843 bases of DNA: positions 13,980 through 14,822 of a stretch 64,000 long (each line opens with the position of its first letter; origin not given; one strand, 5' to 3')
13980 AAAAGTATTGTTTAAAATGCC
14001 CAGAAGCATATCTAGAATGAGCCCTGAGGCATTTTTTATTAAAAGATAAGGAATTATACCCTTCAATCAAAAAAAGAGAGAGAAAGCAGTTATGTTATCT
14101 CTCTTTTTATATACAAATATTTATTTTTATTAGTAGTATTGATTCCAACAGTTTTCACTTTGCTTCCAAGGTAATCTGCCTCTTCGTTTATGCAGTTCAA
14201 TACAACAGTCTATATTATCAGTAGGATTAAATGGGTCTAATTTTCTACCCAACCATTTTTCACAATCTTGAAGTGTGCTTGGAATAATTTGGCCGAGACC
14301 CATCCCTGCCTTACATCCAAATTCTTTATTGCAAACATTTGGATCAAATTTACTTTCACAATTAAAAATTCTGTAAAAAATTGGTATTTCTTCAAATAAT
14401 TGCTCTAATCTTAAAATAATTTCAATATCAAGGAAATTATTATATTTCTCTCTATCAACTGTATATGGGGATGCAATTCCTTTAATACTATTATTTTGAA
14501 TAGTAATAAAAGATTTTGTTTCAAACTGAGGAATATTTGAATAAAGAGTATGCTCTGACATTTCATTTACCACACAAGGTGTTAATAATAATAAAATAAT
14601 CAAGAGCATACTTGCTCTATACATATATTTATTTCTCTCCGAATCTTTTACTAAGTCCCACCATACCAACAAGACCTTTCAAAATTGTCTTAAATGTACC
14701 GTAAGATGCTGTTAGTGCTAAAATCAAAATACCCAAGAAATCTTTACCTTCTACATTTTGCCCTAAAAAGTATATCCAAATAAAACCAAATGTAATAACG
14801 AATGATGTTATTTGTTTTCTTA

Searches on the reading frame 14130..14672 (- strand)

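Call 38: search_protein_families(library=pfam, proteins=[window:14130-14672:-], max_evalue=0.001)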
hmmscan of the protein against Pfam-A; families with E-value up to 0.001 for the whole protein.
window:14130-14672:- (180 aa): 1 family
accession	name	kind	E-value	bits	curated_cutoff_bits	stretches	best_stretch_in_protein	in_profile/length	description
PF01464.25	SLT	-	2.1e-05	24.5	21.3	1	98-159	16-74/117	Transglycosylase SLT domain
